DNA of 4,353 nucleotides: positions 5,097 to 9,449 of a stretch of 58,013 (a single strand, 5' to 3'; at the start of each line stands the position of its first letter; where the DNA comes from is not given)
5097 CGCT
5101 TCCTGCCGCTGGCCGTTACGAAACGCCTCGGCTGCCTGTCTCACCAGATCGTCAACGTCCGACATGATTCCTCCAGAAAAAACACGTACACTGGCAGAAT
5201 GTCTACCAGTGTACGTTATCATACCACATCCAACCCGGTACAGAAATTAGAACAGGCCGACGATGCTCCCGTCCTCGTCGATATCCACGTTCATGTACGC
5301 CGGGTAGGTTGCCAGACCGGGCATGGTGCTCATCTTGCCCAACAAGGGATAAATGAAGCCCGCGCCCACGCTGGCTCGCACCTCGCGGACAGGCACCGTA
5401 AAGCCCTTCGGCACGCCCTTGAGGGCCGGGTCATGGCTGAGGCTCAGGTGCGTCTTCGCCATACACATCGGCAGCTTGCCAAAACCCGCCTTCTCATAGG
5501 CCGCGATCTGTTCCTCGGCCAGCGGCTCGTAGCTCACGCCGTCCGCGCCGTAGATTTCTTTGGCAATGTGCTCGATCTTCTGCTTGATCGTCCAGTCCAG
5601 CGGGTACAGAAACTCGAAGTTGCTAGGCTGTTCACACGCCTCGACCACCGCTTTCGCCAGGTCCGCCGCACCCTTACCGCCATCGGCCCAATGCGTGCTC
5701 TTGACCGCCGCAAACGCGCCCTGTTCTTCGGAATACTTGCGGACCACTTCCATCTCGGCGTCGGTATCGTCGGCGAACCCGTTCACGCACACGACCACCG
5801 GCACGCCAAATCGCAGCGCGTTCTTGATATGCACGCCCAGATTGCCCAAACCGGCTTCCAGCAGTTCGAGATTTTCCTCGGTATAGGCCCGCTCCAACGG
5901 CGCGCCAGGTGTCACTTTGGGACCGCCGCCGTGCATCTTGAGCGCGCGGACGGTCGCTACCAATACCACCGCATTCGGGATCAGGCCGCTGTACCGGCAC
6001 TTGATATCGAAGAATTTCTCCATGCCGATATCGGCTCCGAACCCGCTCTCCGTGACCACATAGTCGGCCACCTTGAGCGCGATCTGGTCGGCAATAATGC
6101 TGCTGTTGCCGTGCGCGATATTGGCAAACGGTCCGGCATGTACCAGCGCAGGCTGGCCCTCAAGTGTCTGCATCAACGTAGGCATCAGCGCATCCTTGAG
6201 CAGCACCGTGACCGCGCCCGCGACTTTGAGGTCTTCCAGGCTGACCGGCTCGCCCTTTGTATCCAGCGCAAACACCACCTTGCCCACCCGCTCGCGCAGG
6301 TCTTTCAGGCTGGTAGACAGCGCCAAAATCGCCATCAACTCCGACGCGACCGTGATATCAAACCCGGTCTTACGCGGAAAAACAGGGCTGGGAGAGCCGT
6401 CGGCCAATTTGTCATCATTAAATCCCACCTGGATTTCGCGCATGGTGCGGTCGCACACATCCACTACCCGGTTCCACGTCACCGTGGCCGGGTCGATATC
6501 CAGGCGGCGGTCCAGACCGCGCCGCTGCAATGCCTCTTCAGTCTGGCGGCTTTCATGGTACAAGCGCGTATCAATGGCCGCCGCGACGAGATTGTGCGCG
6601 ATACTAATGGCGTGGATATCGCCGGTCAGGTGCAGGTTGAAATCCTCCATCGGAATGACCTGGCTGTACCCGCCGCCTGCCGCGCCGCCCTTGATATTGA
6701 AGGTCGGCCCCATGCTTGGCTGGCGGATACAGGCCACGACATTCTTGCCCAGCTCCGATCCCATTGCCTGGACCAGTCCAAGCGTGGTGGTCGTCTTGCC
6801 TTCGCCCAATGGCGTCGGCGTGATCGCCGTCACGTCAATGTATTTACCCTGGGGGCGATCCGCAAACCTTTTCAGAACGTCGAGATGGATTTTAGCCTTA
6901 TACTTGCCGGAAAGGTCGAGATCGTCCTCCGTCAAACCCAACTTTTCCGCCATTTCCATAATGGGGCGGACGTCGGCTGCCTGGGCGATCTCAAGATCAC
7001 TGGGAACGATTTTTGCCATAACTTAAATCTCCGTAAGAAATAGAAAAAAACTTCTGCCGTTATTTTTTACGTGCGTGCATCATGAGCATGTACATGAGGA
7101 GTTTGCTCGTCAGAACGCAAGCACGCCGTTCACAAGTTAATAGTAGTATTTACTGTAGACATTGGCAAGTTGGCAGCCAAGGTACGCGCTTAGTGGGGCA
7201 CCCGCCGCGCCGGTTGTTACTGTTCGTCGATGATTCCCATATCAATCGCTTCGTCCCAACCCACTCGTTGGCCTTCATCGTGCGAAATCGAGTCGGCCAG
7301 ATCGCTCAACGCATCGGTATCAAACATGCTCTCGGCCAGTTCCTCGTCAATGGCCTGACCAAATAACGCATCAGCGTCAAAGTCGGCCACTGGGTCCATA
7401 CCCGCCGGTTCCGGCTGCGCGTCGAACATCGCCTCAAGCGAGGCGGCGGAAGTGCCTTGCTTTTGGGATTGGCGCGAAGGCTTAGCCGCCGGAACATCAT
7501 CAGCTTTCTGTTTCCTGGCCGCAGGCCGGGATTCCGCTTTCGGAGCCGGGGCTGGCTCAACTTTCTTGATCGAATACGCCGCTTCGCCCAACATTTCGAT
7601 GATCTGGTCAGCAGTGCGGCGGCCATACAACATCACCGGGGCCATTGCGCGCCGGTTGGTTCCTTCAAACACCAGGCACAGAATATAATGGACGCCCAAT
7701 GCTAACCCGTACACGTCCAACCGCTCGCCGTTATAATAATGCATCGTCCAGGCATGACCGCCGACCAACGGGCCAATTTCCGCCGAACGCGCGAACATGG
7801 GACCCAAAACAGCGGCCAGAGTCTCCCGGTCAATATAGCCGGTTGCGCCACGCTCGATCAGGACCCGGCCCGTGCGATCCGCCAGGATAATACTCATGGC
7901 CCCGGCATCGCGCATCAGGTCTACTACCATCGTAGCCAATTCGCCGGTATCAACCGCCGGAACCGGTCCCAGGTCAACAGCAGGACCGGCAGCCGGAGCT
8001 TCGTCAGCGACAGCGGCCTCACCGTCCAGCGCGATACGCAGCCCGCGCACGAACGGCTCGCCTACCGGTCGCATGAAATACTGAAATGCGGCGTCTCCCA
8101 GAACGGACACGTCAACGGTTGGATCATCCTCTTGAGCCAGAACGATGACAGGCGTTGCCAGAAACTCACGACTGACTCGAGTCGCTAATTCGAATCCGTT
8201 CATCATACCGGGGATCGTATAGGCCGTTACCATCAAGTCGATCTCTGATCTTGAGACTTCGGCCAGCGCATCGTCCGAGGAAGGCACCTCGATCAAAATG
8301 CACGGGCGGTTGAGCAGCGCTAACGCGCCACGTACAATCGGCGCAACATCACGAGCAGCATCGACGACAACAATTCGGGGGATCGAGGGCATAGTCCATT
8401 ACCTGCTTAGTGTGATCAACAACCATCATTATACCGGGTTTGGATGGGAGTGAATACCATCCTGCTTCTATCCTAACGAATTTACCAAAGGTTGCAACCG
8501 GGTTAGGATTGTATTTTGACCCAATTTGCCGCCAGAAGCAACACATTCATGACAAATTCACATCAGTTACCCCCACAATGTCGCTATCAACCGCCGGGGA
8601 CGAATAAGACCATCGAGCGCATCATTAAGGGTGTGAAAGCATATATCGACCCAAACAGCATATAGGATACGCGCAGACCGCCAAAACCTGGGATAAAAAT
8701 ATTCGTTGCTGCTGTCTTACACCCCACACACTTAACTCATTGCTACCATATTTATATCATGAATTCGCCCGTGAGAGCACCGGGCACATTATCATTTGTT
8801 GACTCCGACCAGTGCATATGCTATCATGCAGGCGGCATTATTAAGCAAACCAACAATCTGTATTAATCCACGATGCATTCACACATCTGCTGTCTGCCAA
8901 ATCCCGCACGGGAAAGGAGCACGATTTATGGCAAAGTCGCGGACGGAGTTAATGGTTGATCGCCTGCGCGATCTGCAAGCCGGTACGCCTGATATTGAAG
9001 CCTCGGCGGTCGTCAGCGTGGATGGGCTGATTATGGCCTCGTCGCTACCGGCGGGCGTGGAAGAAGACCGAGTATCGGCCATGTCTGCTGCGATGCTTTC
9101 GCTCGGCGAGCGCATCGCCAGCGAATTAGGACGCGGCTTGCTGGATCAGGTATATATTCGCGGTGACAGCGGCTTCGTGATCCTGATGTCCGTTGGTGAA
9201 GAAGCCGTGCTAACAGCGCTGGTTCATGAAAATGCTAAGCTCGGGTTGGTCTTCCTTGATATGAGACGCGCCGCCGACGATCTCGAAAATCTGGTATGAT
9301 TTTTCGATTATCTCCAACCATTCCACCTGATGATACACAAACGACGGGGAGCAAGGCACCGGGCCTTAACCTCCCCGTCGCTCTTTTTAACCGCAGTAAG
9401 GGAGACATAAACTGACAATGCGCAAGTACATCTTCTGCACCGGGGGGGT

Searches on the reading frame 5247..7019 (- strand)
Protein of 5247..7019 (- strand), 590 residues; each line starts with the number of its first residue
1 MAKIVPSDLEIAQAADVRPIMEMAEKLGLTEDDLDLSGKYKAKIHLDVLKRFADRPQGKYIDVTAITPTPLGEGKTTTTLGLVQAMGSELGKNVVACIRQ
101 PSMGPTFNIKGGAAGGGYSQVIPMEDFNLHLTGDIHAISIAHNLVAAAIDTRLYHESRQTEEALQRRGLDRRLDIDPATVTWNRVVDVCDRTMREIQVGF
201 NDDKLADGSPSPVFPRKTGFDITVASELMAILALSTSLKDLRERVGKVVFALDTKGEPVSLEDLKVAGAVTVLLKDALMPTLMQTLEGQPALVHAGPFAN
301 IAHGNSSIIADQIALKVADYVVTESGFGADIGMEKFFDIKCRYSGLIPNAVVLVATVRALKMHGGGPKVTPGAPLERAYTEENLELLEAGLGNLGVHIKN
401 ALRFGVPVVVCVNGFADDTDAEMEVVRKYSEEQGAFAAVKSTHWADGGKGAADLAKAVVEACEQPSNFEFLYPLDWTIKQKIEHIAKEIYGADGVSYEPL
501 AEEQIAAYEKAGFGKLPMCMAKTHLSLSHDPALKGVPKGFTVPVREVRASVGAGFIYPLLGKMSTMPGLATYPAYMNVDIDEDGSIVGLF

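Call 4: search_protein_families(library=pfam, proteins=[window:5247-7019:-], max_evalue=0.01)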
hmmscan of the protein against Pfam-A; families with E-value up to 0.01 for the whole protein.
window:5247-7019:- (590 aa): 1 family
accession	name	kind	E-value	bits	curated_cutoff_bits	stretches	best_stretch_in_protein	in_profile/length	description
PF01268.25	FTHFS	-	4.8e-255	847.5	27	1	7-590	2-556/556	Formate--tetrahydrofolate ligase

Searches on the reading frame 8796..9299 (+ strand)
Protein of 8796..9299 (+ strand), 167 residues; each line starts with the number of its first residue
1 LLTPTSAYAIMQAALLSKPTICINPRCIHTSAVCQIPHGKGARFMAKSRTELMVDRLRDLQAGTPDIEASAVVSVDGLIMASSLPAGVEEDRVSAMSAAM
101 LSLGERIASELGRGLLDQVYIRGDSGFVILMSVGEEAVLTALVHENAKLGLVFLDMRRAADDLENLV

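Call 4: search_protein_families(library=pfam, proteins=[window:8796-9299:+], max_evalue=0.01)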
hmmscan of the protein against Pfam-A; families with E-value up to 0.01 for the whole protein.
window:8796-9299:+ (167 aa): 1 family
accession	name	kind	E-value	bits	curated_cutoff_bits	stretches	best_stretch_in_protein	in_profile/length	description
PF03259.23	Robl_LC7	-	2.2e-17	63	23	1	54-141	2-89/91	Roadblock/LC7 domain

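Call 21: search_protein_families(library=ncbifam, proteins=[window:8796-9299:+], max_evalue=0.001)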
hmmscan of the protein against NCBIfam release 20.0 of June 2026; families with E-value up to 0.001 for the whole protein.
window:8796-9299:+ (167 aa): 0 families
